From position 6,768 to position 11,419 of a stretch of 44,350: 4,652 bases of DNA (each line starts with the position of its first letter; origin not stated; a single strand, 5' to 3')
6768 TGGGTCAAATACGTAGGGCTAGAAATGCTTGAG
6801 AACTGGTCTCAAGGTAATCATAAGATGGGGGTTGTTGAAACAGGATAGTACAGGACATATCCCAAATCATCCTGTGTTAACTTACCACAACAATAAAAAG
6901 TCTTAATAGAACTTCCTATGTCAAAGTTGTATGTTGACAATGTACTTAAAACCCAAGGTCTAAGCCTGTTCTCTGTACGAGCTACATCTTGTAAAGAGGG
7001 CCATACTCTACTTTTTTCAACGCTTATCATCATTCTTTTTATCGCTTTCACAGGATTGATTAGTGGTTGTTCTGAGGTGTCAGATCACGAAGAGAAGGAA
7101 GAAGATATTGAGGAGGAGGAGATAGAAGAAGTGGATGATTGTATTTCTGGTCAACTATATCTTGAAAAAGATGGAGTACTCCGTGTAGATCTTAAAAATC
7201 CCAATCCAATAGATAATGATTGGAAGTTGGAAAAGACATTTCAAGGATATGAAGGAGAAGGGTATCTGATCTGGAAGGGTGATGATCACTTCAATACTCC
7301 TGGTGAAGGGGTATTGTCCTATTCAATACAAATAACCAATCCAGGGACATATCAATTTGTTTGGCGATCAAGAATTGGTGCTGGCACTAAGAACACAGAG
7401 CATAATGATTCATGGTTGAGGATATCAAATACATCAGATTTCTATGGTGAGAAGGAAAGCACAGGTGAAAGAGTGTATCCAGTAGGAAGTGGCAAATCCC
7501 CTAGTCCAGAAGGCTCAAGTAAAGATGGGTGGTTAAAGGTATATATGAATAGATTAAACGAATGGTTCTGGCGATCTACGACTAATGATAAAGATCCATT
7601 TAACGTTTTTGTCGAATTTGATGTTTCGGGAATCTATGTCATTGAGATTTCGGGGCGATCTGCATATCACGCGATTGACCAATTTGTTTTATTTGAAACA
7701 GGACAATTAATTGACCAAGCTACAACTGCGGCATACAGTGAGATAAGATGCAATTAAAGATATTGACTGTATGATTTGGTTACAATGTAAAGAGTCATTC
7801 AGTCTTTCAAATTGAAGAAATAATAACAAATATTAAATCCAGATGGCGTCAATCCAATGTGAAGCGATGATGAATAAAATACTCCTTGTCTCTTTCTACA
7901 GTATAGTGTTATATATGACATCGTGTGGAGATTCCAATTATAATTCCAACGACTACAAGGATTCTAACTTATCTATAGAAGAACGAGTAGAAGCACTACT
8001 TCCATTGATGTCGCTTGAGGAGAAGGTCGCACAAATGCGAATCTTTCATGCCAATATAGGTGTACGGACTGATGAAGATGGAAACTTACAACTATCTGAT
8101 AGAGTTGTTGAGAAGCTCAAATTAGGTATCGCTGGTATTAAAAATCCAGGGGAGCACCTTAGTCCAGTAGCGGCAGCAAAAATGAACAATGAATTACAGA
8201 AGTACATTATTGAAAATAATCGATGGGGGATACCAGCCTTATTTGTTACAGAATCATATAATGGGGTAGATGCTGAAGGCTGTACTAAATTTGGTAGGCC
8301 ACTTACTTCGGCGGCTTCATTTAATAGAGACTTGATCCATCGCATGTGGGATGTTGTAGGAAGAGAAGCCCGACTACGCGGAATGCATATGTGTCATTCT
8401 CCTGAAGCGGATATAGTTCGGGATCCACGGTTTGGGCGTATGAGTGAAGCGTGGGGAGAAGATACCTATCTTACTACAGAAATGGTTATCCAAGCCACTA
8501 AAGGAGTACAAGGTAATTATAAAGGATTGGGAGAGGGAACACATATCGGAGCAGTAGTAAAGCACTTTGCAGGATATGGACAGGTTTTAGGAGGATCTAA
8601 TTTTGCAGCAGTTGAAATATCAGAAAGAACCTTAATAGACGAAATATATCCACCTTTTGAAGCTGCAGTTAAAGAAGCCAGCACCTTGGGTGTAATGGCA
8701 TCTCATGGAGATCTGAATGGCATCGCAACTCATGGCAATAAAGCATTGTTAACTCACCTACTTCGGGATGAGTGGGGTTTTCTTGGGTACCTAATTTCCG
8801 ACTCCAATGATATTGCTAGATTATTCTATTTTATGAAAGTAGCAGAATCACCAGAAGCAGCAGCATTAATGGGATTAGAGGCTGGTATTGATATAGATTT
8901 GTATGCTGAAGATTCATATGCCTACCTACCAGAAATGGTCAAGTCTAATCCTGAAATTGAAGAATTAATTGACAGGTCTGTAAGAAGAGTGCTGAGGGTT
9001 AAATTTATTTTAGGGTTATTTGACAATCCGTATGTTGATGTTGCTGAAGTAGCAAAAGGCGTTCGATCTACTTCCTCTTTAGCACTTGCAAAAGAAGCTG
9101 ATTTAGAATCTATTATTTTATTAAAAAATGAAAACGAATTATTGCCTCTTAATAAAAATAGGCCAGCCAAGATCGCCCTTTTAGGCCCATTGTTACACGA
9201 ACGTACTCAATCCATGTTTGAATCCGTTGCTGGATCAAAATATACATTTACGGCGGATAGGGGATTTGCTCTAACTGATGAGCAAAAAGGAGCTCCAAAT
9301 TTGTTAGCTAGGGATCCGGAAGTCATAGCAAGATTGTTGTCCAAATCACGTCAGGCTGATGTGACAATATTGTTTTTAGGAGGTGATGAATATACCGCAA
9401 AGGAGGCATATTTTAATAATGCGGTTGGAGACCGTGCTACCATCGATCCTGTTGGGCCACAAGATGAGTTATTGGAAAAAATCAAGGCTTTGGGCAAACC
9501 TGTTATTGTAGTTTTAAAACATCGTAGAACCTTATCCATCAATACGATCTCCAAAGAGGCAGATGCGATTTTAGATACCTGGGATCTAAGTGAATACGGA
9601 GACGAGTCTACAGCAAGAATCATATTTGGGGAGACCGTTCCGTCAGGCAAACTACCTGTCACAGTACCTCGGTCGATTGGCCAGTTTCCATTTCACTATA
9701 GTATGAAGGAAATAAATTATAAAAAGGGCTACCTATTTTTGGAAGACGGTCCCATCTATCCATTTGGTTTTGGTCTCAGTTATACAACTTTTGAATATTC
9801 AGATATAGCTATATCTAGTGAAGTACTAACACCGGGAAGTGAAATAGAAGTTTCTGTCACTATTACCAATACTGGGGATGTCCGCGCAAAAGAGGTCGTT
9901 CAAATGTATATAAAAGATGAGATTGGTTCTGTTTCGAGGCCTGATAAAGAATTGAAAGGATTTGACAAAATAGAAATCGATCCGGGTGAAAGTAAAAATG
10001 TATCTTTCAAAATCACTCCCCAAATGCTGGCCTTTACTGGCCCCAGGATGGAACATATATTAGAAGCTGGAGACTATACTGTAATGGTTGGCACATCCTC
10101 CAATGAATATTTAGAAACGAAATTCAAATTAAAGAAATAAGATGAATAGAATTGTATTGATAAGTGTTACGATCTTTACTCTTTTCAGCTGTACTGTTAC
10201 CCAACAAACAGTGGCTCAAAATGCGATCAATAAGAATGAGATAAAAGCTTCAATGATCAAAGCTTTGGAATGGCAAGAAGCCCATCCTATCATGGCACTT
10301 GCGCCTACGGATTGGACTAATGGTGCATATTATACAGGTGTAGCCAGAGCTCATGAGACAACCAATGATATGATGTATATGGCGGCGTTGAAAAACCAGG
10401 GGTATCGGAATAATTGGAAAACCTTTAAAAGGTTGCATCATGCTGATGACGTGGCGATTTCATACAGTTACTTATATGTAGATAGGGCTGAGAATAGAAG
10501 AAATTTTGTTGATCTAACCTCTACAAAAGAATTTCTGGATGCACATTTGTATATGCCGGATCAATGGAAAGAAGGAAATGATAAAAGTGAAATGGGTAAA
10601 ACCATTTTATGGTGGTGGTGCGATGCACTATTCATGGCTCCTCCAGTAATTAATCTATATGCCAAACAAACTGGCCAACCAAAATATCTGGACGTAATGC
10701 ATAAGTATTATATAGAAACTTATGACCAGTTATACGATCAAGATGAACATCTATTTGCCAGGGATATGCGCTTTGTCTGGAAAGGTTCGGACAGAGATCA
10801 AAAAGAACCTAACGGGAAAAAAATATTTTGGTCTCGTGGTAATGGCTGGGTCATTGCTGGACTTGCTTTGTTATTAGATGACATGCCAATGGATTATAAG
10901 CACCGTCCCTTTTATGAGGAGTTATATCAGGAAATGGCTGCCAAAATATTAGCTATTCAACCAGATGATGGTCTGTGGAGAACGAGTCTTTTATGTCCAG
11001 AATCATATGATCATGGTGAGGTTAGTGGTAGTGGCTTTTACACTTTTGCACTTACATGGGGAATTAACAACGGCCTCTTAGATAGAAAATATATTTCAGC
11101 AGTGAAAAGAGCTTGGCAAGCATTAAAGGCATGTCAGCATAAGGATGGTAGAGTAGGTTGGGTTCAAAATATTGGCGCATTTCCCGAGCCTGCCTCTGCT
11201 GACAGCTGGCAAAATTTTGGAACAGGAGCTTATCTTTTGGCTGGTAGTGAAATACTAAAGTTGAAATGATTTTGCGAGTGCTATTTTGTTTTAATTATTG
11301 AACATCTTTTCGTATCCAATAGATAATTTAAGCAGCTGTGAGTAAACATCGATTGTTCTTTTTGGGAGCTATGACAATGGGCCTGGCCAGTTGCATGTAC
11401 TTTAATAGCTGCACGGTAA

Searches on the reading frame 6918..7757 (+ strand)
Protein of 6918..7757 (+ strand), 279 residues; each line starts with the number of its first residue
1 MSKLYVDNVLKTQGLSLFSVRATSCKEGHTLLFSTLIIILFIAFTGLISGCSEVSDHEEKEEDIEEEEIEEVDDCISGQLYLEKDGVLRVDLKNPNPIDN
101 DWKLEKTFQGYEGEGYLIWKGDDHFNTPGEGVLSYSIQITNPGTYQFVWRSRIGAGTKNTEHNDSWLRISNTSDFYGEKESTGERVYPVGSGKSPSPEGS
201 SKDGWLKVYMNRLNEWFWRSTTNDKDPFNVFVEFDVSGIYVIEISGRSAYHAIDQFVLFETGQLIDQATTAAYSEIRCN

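Call 3: search_protein_families(library=pfam, proteins=[window:6918-7757:+], max_evalue=0.01)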
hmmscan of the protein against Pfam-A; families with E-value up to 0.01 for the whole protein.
window:6918-7757:+ (279 aa): 0 families

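Call 10: search_solved_structures(query=window:6918-7757:+, max_evalue=1)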
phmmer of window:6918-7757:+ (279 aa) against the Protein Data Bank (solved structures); distinct sequences matched with E-value up to 1: 1.
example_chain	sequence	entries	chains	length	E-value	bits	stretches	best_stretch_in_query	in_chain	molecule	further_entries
6r7t_B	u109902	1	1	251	0.58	12.9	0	98-158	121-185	Melanoma-associated antigen B1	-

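Call 12: search_protein_families(library=ncbifam, proteins=[window:6918-7757:+], max_evalue=0.01)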
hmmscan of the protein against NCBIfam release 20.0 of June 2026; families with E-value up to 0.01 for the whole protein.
window:6918-7757:+ (279 aa): 0 families

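Call 19: find_homologous_proteins(query=window:6918-7757:+)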
Query window:6918-7757:+ (279 aa): 101 proteins with E <= 0.001 among 778 candidates.
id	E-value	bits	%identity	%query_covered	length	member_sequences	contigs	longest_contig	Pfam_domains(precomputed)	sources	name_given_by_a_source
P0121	1.4e-187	640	100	100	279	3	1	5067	-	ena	-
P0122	4.0e-106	373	65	89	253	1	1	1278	-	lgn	-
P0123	3.7e-103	363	64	89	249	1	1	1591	-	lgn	-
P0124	9.0e-101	355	63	87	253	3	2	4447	-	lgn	-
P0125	7.5e-98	346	69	74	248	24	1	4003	-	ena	-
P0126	9.4e-98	345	61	82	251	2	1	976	-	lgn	-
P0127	1.1e-97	345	59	87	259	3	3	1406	-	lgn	-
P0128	2.5e-97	344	69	73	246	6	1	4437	-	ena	-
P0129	3.5e-97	343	60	89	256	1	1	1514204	-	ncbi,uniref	ncbi:hypothetical protein [Namhaeicola litoreus]|uniref:Uncharacterized protein n=1 Tax=Namhaeicola 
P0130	3.8e-97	343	59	88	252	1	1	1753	-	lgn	-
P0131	5.9e-97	343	58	89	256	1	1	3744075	-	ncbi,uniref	ncbi:hypothetical protein [Flavobacterium faecale]|uniref:hypothetical protein n=1 Tax=Flavobacteriu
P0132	9.6e-96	339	69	73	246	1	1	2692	-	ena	-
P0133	1.2e-95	338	59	89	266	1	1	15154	-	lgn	-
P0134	3.7e-95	337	59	87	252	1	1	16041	-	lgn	-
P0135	7.4e-95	336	58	89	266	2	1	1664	-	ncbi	ncbi:MAG: hypothetical protein WBN50_13495 [Lutimonas sp.]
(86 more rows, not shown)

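Call 20: search_protein_families(library=pfam, proteins=[window:6918-7757:+], max_evalue=10)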
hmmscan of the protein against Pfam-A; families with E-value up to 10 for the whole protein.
window:6918-7757:+ (279 aa): 1 family
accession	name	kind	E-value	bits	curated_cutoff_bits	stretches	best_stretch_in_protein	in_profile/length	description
PF24246.1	SH3b_T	-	0.3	11.9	27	1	202-219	51-68/74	SH3b_T domain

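Call 41: predict_structure(alignment_id=A2)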
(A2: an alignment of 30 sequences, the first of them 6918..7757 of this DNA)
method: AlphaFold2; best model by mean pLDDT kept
length: 279 residues; sequences in the alignment: 30
mean_pLDDT: 83.9   pTM: 0.72
mean pLDDT of the five models: 83.9, 83.7, 83.5, 83.4, 83.1
residues with pLDDT >= 90: 174; 70-90: 34; 50-70: 56; < 50: 15
segments of 3 or more residues with pLDDT < 50: 1-3, 10-12, 15-17
pLDDT, mean of each block of 10 residues (from residue 1): 49 49 52 66 66 56 56 71 97 88 96 95 94 97 98 90 91 96 96 89 94 93 90 98 96 98 96 91
secondary structure, 60 per line:
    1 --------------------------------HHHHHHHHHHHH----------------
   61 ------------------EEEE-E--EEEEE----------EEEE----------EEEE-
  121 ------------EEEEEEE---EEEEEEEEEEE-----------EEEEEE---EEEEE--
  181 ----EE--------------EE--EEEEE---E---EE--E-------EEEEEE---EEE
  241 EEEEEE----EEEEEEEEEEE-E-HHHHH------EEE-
elements in order: H33-44 E79-82 E87-91 E102-105 E116-119 E133-139 E143-153 E165-170 E174-178 E205-209 E229-234 E238-246 E251-261 H265-269 E276-278

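Call 46: fold_search(model_id=the predicted structure, library=pdb)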
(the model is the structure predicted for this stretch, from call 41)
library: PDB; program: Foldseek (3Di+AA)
matches with E <= 10: 1403; with E <= 0.001: 27
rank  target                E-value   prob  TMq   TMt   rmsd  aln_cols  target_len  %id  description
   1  7pxq                  3.3e-06  1.00  0.41  0.16   9.4       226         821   12  GH115 alpha-1,2-glucuronidase D303A (released 2022-01-19)
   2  4c91_A                1.1e-05  1.00  0.39  0.15  11.1       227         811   12  Evidence that GH115 alpha-glucuronidase activity is dependent on conformational flexibility (released 2013-11-13)
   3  4c91_B                1.4e-05  1.00  0.38  0.15  11.0       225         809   12  Evidence that GH115 alpha-glucuronidase activity is dependent on conformational flexibility (released 2013-11-13)
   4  3zm8_A                1.5e-05  1.00  0.38  0.25   4.5       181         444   12  Crystal structure of Podospora anserina GH26-CBM35 beta-(1,4)- mannanase (released 2013-04-17)
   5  4c90_A                1.7e-05  1.00  0.39  0.15  12.1       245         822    9  Evidence that GH115 alpha-glucuronidase activity is dependent on conformational flexibility (released 2013-11-13)
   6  6nps_A                2.1e-05  1.00  0.39  0.13  10.1       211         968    8  Crystal structure of GH115 enzyme AxyAgu115A from Amphibacillus xylanus (released 2020-07-15)
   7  7pug_A                2.7e-05  1.00  0.39  0.15   9.6       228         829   13  GH115 alpha-1,2-glucuronidase in complex with xylopentaose (released 2022-01-19)
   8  4c90_B                3.7e-05  1.00  0.38  0.15  11.6       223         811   10  Evidence that GH115 alpha-glucuronidase activity is dependent on conformational flexibility (released 2013-11-13)
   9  6nps_B                6.3e-05  1.00  0.39  0.13   9.6       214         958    8  Crystal structure of GH115 enzyme AxyAgu115A from Amphibacillus xylanus (released 2020-07-15)
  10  2w1w_B                8.7e-05  1.00  0.35  0.67   7.3       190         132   10  Native structure of a family 35 carbohydrate binding module from Clostridium thermocellum (released 2009-01-20)
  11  3wnn_B                1.1e-04  1.00  0.30  0.13   5.9       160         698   16  D308A mutant of Bacillus circulans T-3040 cycloisomaltooligosaccharide glucanotransferase complexed with isomaltooctao (released 2014-02-05)
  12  3wnl_A                1.6e-04  1.00  0.31  0.13   5.1       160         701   14  D308A mutant of Bacillus circulans T-3040 cycloisomaltooligosaccharide glucanotransferase complexed with isomaltohexao (released 2014-02-05)
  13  3wnk                  2.5e-04  1.00  0.30  0.13   5.4       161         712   16  Crystal Structure of Bacillus circulans T-3040 cycloisomaltooligosaccharide glucanotransferase (released 2014-02-05)
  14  4qaw_E                2.8e-04  1.00  0.29  0.17   9.8       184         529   15  Structure of modular Xyn30D from Paenibacillus barcinonensis (released 2014-10-08)
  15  4qb2                  3.0e-04  1.00  0.26  0.52  11.9       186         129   12  Structure of CBM35 in complex with glucuronic acid (released 2014-10-08)
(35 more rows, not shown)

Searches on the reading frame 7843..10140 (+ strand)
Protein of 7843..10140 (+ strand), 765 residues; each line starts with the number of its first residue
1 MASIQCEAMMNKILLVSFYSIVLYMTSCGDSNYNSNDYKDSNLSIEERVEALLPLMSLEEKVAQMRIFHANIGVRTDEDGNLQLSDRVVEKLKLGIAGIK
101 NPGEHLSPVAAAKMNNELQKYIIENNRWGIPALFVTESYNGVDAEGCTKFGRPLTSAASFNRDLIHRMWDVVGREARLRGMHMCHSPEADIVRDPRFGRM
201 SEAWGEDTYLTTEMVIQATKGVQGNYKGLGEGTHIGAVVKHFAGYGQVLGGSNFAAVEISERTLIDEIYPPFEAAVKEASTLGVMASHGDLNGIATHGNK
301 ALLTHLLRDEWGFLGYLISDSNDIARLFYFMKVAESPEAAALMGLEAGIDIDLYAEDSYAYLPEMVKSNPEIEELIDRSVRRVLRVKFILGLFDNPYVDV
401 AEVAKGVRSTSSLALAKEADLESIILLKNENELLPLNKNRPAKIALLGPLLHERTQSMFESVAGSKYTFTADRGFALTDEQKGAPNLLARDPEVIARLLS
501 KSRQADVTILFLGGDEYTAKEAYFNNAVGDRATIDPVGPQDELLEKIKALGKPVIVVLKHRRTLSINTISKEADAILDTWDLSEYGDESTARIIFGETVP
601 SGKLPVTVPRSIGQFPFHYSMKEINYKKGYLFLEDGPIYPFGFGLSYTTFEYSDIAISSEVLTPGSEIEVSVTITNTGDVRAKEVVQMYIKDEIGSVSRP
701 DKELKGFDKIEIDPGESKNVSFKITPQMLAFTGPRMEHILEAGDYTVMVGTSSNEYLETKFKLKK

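Call 3: search_protein_families(library=pfam, proteins=[window:7843-10140:+], max_evalue=0.01)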
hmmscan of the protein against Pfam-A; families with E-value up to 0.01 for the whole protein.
window:7843-10140:+ (765 aa): 4 families
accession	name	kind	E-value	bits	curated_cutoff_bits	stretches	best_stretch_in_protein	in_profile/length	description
PF00933.27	Glyco_hydro_3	-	1.2e-53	183.1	27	1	58-386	2-316/316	Glycosyl hydrolase family 3 N terminal domain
PF01915.27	Glyco_hydro_3_C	-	3.8e-37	128.6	31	1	424-647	1-200/200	Glycosyl hydrolase family 3 C-terminal domain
PF14310.12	Fn3-like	-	8.4e-24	83.9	25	1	684-753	1-71/71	Fibronectin type III-like domain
PF07705.17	CARDB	-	0.0046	17.6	22.7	0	658-727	11-72/101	CARDB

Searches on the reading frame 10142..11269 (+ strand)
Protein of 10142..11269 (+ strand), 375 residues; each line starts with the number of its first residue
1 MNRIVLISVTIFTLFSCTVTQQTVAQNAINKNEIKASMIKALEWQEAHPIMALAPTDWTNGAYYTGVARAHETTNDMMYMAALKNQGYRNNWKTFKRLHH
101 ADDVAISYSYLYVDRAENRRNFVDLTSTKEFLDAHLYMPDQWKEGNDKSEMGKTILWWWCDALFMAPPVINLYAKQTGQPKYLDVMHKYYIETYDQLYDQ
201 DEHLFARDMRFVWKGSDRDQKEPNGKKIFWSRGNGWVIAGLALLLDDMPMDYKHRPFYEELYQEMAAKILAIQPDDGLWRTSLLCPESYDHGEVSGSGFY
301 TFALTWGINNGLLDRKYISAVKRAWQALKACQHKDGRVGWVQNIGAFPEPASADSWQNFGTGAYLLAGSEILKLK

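Call 3: search_protein_families(library=pfam, proteins=[window:10142-11269:+], max_evalue=0.01)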
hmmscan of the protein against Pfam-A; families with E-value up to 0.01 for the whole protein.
window:10142-11269:+ (375 aa): 1 family
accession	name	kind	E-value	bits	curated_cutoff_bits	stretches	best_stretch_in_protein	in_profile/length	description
PF07470.19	Glyco_hydro_88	-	6.2e-67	226.5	26.6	1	47-374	18-351/352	Glycosyl Hydrolase Family 88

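Call 11: search_solved_structures(query=window:10142-11269:+, show_alignments=1)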
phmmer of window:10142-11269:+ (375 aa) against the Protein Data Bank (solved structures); distinct sequences matched with E-value up to 0.001: 9.
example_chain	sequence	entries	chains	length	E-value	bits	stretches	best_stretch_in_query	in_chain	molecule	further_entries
4ce7_A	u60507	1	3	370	5.8e-189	631.2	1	16-374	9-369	UNSATURATED 3S-RHAMNOGLYCURONYL HYDROLASE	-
5noa_A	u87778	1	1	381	4.1e-52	180.8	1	43-371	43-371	Family 88 glycosyl hydrolase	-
4q88_A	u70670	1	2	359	1.1e-42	149.6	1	149-372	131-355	Uncharacterized protein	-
3k11_A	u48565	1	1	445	1.2e-15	60.7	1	158-374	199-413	Putative glycosyl hydrolase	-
1nc5_A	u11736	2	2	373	1.2e-11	47.5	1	158-334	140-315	hypothetical protein yTER | Putative glycosyl hydrolase yteR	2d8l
2gh4_A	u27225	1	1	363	1.8e-11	47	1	159-334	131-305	Putative glycosyl hydrolase yteR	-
4wu0_A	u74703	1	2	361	9.4e-09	38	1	158-328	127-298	Similar to yteR (Bacilus subtilis)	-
3pmm_A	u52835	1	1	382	1.8e-05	27.2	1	23-324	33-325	Putative cytoplasmic protein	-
3qwt_A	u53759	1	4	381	6.2e-05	25.4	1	155-327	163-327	Putative GH105 family protein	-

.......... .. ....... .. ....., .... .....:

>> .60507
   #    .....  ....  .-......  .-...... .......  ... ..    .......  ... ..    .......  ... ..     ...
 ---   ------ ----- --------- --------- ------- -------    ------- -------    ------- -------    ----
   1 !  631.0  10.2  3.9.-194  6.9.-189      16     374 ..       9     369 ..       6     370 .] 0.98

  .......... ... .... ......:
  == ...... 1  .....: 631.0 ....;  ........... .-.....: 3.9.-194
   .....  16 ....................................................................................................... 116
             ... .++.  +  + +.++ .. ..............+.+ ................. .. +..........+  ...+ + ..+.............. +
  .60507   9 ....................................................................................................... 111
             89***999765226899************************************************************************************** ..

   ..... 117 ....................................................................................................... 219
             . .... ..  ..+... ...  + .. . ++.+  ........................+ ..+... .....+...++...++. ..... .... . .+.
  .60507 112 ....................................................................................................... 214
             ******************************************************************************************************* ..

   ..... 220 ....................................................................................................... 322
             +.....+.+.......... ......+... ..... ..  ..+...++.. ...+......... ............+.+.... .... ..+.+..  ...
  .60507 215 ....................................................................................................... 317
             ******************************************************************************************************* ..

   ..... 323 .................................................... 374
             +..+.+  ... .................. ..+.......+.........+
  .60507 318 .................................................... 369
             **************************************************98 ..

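Call 12: search_protein_families(library=ncbifam, proteins=[window:10142-11269:+], max_evalue=0.01)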
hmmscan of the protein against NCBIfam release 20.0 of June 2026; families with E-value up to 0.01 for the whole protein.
window:10142-11269:+ (375 aa): 1 family
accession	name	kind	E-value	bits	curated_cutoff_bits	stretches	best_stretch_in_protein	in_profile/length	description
NF051900.1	BetGalacBglBAgro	equivalog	4.6e-15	55.5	420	1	159-341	121-294/333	beta-galactosidase BglB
